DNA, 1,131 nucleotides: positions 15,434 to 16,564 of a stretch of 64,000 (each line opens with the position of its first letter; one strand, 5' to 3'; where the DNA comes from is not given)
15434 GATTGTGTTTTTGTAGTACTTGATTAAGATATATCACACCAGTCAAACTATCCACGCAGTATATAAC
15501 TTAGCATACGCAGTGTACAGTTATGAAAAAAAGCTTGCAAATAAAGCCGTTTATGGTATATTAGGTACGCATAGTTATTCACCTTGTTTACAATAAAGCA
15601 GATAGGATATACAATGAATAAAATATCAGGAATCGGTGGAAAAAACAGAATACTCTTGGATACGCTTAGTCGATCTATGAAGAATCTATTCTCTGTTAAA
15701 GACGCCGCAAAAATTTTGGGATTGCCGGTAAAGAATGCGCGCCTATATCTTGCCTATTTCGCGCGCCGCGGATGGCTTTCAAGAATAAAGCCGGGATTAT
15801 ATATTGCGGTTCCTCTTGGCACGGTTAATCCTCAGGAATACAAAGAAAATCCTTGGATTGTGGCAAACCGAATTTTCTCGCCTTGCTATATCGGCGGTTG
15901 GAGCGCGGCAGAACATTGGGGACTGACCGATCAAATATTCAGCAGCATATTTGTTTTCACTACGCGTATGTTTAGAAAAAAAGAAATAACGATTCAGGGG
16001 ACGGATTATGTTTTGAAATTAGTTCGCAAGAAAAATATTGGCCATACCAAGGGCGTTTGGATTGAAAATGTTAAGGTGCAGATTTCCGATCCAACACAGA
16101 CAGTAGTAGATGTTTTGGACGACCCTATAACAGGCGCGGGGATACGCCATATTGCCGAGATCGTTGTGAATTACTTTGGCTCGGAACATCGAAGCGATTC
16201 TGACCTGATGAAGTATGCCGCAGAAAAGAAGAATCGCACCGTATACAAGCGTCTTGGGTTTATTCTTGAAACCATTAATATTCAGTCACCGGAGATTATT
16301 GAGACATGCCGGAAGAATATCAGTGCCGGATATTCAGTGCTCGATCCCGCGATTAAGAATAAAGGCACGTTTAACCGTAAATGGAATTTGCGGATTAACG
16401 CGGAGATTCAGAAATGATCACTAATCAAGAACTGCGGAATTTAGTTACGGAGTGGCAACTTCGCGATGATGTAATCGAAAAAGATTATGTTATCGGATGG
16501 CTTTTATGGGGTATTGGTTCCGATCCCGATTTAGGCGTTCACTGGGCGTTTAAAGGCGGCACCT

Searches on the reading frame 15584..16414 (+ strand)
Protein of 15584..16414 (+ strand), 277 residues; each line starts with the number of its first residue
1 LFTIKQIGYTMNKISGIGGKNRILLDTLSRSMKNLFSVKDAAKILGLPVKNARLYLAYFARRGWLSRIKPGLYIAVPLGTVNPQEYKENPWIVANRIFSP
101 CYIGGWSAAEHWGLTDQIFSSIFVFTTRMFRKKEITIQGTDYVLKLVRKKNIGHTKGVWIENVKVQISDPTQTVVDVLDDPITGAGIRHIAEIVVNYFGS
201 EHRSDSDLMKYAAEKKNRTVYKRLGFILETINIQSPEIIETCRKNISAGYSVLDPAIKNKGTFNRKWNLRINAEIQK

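Call 3: search_protein_families(library=pfam, proteins=[window:15584-16414:+], max_evalue=1)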
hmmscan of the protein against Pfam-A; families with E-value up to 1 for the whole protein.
window:15584-16414:+ (277 aa): 3 families
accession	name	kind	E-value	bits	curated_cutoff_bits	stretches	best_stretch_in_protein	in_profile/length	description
PF13338.12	AbiEi_4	-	5.2e-09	36.5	25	1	25-74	3-47/49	Transcriptional regulator, AbiEi antitoxin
PF09407.15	AbiEi_1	-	1.6e-05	25.6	22.2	1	100-229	17-141/142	AbiEi antitoxin C-terminal domain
PF09339.16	HTH_IclR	-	0.31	11.3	22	1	24-67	8-50/52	IclR helix-turn-helix domain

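Call 4: search_protein_families(library=padloc, proteins=[window:15584-16414:+], max_evalue=0.1)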
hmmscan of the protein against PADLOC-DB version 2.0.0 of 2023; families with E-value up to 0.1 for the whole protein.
window:15584-16414:+ (277 aa): 31 families (the best 25 are shown)
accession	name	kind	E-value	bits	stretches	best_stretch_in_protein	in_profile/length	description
PDLC02271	AbiEi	-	1.3e-76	255.3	1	20-274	8-260/263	AbiEi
PDLC02267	AbiEi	-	8.8e-57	190.4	1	23-275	8-244/252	AbiEi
PDLC02269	AbiEi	-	2.3e-28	97.2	1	33-276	10-241/251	AbiEi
PDLC02276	AbiEi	-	5.9e-27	92.8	1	29-246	11-224/270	AbiEi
PDLC02287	AbiEi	-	2.4e-25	87.6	1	34-276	11-241/253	AbiEi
PDLC02270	AbiEi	-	3.3e-21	73.5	1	33-275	10-257/265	AbiEi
PDLC02266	AbiEi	-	2.1e-20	71.2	1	26-276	8-255/258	AbiEi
PDLC02282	AbiEi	-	3.9e-18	63.7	1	28-275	10-256/260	AbiEi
PDLC02252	AbiEi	-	3.5e-12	44.5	1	33-275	15-255/259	AbiEi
PDLC02237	AbiEi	-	7.9e-12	43.3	1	144-273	160-285/285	AbiEi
PDLC02225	AbiEi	-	2.9e-11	41.5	1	53-217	32-183/198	AbiEi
PDLC02275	AbiEi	-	9.5e-11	40.1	1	53-212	25-169/184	AbiEi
PDLC02273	AbiEi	-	5.4e-10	37.6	1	55-213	36-191/205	AbiEi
PDLC02272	AbiEi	-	4.8e-09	34.3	1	53-231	30-198/200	AbiEi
PDLC02265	AbiEi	-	2.3e-08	32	1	52-222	28-191/198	AbiEi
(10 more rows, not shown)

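Call 5: search_protein_families(library=ncbifam, proteins=[window:15584-16414:+], max_evalue=0.1)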
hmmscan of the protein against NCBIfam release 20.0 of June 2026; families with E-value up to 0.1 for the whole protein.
window:15584-16414:+ (277 aa): 1 family
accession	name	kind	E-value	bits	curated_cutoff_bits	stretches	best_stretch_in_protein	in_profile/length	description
NF047376.1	TAA_AbiEi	equivalog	0.082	12.6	150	0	25-119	10-103/172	type IV toxin-antitoxin system AbiEi family antitoxin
